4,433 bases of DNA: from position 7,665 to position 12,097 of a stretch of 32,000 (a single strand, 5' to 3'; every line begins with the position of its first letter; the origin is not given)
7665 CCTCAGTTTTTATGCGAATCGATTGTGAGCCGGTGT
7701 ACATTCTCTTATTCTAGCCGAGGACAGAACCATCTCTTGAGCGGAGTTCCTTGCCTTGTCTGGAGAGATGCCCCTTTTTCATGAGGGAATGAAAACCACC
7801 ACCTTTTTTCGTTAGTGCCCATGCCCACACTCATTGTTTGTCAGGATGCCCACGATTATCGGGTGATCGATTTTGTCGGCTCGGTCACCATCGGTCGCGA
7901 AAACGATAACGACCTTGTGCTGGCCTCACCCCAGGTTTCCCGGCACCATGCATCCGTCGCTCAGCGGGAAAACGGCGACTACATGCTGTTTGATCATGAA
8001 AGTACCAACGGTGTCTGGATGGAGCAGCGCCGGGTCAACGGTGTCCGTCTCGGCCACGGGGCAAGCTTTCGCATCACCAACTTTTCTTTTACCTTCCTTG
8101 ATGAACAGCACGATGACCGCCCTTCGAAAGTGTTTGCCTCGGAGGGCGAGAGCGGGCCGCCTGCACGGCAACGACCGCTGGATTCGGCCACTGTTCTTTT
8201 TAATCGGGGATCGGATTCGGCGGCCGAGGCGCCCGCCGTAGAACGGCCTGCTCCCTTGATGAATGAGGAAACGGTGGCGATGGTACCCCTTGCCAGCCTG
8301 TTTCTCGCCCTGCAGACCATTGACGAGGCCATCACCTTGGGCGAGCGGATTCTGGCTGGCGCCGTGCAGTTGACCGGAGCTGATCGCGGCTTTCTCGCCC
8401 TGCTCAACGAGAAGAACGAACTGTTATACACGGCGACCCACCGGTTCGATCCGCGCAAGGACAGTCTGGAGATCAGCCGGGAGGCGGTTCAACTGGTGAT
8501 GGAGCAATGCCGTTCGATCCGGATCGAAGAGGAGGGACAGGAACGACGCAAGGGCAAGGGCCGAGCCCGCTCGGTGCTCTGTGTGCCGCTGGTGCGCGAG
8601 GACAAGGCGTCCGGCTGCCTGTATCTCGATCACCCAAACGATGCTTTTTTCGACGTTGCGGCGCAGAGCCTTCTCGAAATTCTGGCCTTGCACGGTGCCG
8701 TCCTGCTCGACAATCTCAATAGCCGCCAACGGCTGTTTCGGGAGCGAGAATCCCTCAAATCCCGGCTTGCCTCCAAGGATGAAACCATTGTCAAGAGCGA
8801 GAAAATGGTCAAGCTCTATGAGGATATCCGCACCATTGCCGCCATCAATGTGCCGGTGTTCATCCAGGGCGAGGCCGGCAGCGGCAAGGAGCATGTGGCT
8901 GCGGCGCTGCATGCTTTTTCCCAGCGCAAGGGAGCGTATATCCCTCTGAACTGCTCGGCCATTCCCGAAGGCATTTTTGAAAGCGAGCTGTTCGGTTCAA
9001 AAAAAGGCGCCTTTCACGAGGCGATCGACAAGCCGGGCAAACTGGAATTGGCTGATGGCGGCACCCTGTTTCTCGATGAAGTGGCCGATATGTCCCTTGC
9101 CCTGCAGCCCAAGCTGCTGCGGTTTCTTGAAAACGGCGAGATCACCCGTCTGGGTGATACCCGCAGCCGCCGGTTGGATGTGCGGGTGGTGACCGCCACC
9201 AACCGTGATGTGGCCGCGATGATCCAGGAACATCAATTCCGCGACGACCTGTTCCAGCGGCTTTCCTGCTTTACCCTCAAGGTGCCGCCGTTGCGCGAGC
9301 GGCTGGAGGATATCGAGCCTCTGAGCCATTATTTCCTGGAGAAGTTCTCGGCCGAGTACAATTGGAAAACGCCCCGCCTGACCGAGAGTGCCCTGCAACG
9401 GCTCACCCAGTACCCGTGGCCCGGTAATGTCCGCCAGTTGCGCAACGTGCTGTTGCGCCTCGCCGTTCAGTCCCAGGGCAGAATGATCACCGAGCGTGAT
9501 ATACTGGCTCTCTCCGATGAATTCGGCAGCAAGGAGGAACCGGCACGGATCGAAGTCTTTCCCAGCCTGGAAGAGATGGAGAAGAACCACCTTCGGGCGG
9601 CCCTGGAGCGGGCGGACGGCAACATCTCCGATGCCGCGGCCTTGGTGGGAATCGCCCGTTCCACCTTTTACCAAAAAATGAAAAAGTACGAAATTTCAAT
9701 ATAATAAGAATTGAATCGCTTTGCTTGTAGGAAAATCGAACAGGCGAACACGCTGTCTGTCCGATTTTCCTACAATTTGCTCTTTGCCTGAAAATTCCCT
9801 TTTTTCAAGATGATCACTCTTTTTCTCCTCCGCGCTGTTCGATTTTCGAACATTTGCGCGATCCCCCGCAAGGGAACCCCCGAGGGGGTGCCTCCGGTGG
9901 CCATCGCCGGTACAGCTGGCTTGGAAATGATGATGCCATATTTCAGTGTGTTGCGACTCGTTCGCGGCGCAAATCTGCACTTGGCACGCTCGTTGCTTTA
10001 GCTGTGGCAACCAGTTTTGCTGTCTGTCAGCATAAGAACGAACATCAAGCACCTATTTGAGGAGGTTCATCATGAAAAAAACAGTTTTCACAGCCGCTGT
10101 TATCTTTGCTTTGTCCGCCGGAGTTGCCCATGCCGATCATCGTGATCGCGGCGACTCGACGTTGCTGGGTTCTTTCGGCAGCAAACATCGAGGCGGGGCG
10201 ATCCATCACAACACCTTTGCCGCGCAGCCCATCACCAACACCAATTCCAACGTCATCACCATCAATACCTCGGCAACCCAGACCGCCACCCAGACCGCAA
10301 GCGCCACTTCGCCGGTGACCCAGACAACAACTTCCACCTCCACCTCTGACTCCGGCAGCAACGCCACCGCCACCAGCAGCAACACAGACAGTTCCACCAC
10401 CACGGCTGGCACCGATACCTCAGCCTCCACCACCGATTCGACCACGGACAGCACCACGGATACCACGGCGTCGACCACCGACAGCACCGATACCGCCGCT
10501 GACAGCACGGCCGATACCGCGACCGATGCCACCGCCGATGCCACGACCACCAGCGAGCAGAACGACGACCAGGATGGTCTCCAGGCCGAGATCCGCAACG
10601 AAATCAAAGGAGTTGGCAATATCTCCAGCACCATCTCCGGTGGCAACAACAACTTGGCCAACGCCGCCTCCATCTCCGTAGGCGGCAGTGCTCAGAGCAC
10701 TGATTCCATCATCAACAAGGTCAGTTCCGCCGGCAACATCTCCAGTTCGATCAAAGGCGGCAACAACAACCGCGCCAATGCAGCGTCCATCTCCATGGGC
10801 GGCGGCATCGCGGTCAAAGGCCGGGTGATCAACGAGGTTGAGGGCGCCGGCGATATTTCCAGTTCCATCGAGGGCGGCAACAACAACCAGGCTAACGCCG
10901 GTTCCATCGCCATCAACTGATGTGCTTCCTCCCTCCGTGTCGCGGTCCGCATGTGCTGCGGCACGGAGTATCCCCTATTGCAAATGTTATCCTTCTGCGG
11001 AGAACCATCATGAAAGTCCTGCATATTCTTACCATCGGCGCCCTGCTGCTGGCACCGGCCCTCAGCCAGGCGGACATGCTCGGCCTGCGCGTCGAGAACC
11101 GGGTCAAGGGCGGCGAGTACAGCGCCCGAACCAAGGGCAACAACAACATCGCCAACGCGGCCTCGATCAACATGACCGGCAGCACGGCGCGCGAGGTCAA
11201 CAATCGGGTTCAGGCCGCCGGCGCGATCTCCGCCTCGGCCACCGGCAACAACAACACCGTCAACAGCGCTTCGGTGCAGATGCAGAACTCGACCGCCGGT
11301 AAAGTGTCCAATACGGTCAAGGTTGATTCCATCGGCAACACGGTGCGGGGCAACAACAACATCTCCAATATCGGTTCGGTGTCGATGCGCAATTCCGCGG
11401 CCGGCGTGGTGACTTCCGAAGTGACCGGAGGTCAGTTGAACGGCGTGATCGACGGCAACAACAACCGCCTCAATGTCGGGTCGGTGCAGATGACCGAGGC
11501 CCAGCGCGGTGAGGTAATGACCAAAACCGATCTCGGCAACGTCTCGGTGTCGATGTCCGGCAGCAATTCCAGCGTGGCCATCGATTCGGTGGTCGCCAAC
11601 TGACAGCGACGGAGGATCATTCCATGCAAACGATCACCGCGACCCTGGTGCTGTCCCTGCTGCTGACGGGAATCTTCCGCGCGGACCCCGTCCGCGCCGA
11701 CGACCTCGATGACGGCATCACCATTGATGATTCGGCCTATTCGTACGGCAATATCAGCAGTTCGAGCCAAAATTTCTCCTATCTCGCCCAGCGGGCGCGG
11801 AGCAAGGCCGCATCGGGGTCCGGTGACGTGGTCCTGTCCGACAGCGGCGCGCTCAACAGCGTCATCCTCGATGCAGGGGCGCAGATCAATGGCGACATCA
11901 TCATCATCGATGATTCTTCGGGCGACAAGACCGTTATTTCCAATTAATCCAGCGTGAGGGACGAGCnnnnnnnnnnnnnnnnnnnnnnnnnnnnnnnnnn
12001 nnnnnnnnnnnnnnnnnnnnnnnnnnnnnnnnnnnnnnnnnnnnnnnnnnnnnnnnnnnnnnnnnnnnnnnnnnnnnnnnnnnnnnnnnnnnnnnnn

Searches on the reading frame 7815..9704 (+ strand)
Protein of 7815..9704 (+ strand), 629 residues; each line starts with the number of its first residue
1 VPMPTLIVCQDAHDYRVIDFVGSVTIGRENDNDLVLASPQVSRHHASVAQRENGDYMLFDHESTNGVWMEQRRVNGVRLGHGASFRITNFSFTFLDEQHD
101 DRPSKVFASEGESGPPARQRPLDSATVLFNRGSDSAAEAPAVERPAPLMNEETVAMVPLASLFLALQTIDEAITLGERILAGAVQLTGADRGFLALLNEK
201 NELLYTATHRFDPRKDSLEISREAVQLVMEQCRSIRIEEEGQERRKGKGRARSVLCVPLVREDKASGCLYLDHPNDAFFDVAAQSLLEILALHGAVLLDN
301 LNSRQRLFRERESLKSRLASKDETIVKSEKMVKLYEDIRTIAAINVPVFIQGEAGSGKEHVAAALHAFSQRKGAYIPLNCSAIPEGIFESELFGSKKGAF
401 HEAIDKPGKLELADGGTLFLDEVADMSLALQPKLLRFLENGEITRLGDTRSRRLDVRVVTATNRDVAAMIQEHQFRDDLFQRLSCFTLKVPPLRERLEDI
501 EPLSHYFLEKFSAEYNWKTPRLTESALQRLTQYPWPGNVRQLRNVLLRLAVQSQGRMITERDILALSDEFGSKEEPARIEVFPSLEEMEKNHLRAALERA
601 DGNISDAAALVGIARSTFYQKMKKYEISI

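Call 7: search_protein_families(library=pfam, proteins=[window:7815-9704:+], max_evalue=0.01)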
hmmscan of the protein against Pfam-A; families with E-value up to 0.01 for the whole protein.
window:7815-9704:+ (629 aa): 12 families
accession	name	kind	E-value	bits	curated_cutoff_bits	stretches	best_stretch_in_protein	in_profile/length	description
PF00158.32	Sigma54_activat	-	2.8e-57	193.5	20.2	1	325-488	2-167/168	Sigma-54 interaction domain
PF14532.12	Sigma54_activ_2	-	1.8e-22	80.5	25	1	327-493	3-138/138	Sigma-54 interaction domain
PF25601.1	AAA_lid_14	-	6.1e-22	77.7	27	1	494-565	1-72/87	AAA+ ATPase lid domain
PF00498.31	FHA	-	2.8e-16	60.1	20.7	1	24-87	1-66/67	FHA domain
PF02954.25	HTH_8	-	6.6e-15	55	22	1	584-625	1-42/42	Bacterial regulatory protein, Fis family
PF13185.12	GAF_2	-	6e-11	43.1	28.6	1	175-299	7-136/136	GAF domain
PF16697.10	Yop-YscD_cpl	-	5.5e-09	36.6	33.2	1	23-97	18-93/94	Inner membrane component of T3SS, cytoplasmic domain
PF01590.32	GAF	-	1.6e-08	35.6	22.4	1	174-295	4-130/133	GAF domain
PF13492.12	GAF_3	-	2.3e-07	31.7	27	1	180-293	10-122/129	GAF domain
PF07728.20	AAA_5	-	3e-06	27.7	22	1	347-464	1-123/139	AAA domain (dynein-related subfamily)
PF01078.27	Mg_chelatase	-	2.3e-05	24.3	20.3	1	404-471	96-165/207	Magnesium chelatase, subunit ChlI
PF13518.12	HTH_28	-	0.0044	17.5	25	0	601-626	12-37/52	Helix-turn-helix domain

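Call 93: search_protein_families(library=padloc, proteins=[window:7815-9704:+], max_evalue=0.001)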
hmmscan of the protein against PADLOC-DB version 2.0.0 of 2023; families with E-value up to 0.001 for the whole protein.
window:7815-9704:+ (629 aa): 3 families
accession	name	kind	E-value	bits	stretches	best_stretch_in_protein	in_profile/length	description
PDLC01995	RtcR_PspF2--CARF_AAA_HTH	-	2e-98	328.6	1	302-627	147-480/481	-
PDLC01994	RtcR_PspF1--CARF_AAA_HTH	-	7.7e-51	171.6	1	321-624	154-467/468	-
PDLC01993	RtcR--CARF_AAA_HTH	-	1.3e-43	147.2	1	310-563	170-432/523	-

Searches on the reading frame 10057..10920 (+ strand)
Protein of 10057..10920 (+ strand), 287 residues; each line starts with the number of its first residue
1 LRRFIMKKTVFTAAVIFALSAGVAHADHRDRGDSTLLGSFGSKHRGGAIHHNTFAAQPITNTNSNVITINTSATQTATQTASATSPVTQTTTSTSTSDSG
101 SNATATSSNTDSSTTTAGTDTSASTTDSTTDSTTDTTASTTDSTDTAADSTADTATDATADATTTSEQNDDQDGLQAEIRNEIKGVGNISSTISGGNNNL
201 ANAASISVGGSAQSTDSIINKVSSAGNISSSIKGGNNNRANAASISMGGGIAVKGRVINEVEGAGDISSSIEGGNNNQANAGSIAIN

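Call 7: search_protein_families(library=pfam, proteins=[window:10057-10920:+], max_evalue=0.01)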
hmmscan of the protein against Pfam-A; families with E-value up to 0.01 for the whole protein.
window:10057-10920:+ (287 aa): 0 families

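Call 18: search_protein_families(library=pfam, proteins=[window:10057-10920:+], max_evalue=10)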
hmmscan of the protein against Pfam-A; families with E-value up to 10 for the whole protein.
window:10057-10920:+ (287 aa): 4 families
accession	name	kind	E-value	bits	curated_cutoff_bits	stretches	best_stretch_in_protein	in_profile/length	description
PF04388.17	Hamartin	-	1.9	7.6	25.9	1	56-180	303-426/727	Hamartin protein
PF12722.12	Hid1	-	1.9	7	22.5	1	61-153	572-666/812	High-temperature-induced dauer-formation protein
PF01080.22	Presenilin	-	3.1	6.9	34.3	1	74-168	228-324/408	Presenilin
PF04615.18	Utp14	-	3.2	6.7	30.2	1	71-173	470-571/731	Utp14 protein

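Call 30: search_protein_families(library=ncbifam, proteins=[window:10057-10920:+], max_evalue=1)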
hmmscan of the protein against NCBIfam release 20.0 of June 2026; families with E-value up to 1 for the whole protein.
window:10057-10920:+ (287 aa): 9 families
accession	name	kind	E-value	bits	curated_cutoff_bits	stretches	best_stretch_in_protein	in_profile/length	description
NF004561.0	PRK05901.1-3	equivalog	0.019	14.1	582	1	63-173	42-171/537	RNA polymerase sigma factor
NF033761.1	gliding_GltJ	equivalog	0.066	12.3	450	1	55-172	408-520/671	adventurous gliding motility protein GltJ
NF009611.0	PRK13108.1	equivalog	0.17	10.8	636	1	68-183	300-423/476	prolipoprotein diacylglyceryl transferase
NF005846.3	PRK07764.1-6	equivalog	0.21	10.6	625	1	72-173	442-544/628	DNA polymerase III subunit gamma and tau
NF004560.0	PRK05901.1-1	equivalog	0.49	9.4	711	1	68-174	23-140/516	RNA polymerase sigma factor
NF005423.0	PRK07003.1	equivalog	0.58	8.5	1260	1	53-243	390-578/831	DNA polymerase III subunit gamma/tau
NF011531.0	PRK14971.1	equivalog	0.59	8.8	685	1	44-177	372-504/614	DNA polymerase III subunit gamma/tau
NF052608.1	TrhMmycExpMmpL3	equivalog_domain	0.83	7.8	1400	1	70-173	775-914/992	trehalose monomycolate exporter MmpL3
NF045516.2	SepX_GlpR_1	exception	0.94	9.2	160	0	78-172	33-140/293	divisome protein SepX/GlpR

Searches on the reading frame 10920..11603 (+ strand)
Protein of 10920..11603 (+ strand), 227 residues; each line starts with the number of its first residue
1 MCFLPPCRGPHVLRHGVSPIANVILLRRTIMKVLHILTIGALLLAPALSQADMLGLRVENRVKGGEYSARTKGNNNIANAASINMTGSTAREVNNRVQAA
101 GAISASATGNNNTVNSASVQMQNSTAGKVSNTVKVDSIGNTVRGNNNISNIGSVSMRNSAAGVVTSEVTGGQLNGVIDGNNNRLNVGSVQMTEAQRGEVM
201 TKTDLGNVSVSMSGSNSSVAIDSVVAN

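Call 7: search_protein_families(library=pfam, proteins=[window:10920-11603:+], max_evalue=0.01)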
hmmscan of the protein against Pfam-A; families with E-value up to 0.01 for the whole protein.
window:10920-11603:+ (227 aa): 0 families

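Call 18: search_protein_families(library=pfam, proteins=[window:10920-11603:+], max_evalue=10)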
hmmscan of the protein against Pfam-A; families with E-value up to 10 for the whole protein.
window:10920-11603:+ (227 aa): 1 family
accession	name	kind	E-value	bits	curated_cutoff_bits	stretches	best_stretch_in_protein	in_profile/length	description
PF10507.14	TMEM65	-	0.13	12.6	25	1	153-201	34-82/109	Transmembrane protein 65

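Call 30: search_protein_families(library=ncbifam, proteins=[window:10920-11603:+], max_evalue=1)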
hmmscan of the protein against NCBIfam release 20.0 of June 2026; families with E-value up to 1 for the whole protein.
window:10920-11603:+ (227 aa): 0 families

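Call 91: search_solved_structures(query=window:11007-11603:+, max_evalue=10)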
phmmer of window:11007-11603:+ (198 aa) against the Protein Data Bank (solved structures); distinct sequences matched with E-value up to 10: 0.

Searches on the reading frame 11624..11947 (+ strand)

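Call 18: search_protein_families(library=pfam, proteins=[window:11624-11947:+], max_evalue=10)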
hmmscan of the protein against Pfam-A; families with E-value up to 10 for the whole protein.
window:11624-11947:+ (107 aa): 0 families

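Call 30: search_protein_families(library=ncbifam, proteins=[window:11624-11947:+], max_evalue=1)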
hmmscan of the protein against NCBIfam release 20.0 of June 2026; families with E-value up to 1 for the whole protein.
window:11624-11947:+ (107 aa): 1 family
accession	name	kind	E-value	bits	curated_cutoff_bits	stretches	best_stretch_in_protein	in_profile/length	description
NF033400.3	thiazolyl_B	subfamily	0.038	14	30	1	27-48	16-37/45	thiazolylpeptide-type bacteriocin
